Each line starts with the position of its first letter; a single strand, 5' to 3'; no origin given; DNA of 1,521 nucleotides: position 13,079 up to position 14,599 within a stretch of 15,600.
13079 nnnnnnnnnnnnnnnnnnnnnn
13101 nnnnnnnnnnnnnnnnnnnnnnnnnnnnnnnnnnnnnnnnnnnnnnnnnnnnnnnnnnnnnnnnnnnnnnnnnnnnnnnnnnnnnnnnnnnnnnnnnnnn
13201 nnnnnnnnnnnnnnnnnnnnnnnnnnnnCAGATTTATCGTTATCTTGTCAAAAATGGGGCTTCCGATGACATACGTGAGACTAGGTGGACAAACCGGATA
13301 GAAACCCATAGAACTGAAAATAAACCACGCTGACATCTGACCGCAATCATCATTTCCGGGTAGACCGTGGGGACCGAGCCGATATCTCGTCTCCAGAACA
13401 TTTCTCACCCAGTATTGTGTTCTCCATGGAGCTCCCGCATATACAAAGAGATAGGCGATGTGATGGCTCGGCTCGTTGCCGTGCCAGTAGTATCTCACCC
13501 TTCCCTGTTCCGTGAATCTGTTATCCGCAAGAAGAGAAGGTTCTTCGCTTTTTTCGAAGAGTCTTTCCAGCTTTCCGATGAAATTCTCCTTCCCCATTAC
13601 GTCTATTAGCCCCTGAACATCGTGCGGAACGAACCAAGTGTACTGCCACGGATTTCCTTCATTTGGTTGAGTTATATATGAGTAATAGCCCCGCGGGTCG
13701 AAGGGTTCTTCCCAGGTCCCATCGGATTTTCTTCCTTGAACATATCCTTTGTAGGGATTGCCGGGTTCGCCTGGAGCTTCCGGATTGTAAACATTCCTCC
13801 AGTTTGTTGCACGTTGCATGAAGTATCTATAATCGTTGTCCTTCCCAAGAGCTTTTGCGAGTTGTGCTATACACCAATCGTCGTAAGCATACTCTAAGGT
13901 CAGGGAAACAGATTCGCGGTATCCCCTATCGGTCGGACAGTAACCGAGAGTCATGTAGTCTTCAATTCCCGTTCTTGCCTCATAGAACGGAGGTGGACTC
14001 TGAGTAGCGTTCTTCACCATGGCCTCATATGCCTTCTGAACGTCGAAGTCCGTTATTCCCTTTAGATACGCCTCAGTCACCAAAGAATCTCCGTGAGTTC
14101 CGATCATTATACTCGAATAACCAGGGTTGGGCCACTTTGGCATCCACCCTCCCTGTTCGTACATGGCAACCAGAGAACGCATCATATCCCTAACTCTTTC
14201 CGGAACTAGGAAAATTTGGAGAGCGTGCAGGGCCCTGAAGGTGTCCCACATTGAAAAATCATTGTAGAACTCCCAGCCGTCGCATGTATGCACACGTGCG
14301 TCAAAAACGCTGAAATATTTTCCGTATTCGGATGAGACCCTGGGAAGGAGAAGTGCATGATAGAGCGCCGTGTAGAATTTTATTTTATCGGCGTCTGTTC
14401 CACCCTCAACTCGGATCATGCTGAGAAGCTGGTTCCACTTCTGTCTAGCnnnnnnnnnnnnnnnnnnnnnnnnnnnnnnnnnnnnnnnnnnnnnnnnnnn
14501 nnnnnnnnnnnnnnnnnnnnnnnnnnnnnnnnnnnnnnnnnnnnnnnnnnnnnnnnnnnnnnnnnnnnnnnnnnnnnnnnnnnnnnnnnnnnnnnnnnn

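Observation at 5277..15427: Co-directional mannoside, N-glycan or mannan harvesting locus with surface-tethered GH92 and GH130, a CUT1 importer and a mannose/lyxose isomerase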

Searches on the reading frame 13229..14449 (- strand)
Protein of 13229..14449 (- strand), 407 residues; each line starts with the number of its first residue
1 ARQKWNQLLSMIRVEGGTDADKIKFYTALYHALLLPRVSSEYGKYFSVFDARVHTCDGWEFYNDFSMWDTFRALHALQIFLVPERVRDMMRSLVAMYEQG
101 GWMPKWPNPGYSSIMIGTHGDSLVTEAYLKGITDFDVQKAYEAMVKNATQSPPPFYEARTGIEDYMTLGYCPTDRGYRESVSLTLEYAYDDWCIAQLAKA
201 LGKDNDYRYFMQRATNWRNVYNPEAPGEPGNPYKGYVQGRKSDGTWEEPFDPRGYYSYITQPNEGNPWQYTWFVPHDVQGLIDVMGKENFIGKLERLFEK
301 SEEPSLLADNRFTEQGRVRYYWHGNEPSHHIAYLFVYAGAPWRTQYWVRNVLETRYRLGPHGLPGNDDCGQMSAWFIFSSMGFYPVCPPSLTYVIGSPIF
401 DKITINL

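Call 56: search_solved_structures(query=window:13229-14449:-, max_evalue=1e-60, show_alignments=5)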
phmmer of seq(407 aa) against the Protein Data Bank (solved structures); distinct sequences matched with E-value up to 1e-60: 7.
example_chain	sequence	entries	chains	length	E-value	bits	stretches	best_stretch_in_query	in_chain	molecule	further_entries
6f8z_A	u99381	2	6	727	7.3e-95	322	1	4-407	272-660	Alpha-1,2-mannosidase, putative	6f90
7zgm_A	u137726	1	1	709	4.1e-94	319.5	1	2-407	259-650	Glycoside hydrolase family 92 protein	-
2wzs_A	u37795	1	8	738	2.9e-86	293.6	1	3-406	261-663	PUTATIVE ALPHA-1,2-MANNOSIDASE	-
2wvx_A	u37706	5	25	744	3e-86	293.6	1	3-406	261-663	PUTATIVE ALPHA-1,2-MANNOSIDASE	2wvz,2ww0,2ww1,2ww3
2wvx_B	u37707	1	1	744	3.1e-86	293.5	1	3-406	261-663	PUTATIVE ALPHA-1,2-MANNOSIDASE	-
6f91_A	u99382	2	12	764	9.5e-86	292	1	22-406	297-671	Putative alpha-1,2-mannosidase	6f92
2wvy_A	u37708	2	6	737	3.9e-85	289.9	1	1-407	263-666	ALPHA-1,2-MANNOSIDASE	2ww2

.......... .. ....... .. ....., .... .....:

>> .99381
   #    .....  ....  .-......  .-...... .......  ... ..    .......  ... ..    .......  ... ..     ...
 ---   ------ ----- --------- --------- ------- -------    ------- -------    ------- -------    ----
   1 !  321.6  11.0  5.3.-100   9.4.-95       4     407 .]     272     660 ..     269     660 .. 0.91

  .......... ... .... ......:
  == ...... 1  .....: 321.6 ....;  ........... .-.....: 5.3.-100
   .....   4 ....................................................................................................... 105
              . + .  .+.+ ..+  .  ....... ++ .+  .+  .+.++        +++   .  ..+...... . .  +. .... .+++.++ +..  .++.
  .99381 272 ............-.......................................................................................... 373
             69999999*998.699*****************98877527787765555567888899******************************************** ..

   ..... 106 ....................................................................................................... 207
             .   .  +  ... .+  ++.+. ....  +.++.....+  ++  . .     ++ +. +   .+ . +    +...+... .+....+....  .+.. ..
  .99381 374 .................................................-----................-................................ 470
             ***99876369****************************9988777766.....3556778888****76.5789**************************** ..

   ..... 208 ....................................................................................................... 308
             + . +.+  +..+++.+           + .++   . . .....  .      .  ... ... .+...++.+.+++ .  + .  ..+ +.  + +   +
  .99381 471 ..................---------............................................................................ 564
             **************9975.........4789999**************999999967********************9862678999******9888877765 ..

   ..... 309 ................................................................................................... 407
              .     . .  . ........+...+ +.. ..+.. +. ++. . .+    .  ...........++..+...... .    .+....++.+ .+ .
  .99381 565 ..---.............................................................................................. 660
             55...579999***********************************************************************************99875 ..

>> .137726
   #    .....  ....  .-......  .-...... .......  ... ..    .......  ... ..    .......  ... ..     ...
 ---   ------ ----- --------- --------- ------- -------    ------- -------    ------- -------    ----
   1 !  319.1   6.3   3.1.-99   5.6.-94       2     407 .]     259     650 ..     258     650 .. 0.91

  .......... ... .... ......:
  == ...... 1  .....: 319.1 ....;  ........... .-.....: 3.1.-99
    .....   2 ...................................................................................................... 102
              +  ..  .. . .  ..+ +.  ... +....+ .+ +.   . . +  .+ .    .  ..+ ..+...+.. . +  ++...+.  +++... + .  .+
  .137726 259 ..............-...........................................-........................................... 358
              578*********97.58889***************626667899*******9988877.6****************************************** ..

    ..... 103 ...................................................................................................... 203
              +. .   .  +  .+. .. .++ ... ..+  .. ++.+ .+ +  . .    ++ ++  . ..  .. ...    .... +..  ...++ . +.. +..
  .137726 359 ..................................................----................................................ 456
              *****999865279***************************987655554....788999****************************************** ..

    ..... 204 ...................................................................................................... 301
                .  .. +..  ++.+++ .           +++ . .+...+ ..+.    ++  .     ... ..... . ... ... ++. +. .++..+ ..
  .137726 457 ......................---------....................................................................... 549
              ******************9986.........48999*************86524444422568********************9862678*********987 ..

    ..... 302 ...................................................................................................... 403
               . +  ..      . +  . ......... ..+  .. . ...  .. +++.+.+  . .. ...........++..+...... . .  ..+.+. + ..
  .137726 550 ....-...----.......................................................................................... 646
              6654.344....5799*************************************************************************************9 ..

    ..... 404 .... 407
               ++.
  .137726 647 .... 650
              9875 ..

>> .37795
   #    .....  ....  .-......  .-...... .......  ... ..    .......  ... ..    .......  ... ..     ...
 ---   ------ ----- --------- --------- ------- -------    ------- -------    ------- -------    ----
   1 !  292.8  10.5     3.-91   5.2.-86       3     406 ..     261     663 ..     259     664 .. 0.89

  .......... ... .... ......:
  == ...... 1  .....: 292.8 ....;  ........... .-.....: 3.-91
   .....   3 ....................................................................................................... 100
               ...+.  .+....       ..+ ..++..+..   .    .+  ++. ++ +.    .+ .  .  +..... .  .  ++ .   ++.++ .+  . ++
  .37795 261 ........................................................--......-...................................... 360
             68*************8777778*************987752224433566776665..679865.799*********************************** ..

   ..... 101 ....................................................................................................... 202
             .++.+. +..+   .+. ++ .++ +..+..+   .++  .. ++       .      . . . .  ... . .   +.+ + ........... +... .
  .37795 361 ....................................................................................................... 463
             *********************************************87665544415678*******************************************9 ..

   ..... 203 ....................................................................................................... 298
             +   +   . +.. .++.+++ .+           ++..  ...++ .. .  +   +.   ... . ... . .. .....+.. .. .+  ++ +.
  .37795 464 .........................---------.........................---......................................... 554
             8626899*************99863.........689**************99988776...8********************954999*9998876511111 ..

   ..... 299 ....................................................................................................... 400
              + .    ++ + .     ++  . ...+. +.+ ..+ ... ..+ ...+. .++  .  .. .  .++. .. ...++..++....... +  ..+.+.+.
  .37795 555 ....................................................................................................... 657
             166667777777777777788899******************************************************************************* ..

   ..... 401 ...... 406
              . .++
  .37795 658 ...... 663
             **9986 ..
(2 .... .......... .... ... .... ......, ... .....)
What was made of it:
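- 12617..15361 (-): GH92 exo-alpha-mannosidase, 914 aa. Layout: signal-like N-terminus, GH92 N-domain (res 41-278), catalytic domain (284-767), CARDB-like domain (about 787-880), C-terminal TM helix (887-905), tail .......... Equivalents of the BT3990 catalytic acid E533 (NEGNPW) and base D644 (GNDDCG) are conserved; the alpha-1,2 His-Glu motif reads Ala-Asp (call 56).
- On GH92 (Ca-dependent exo-alpha-mannosidases): Asp642 is Asn, as in the active enzymes 6F8Z and 7ZGM (call 56).
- On GH92 alpha-1,2-specific subgroup: The aligned residues are Ala-Asp (call 56).
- The equivalents of the BT3990 catalytic acid and base are conserved (call 56).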
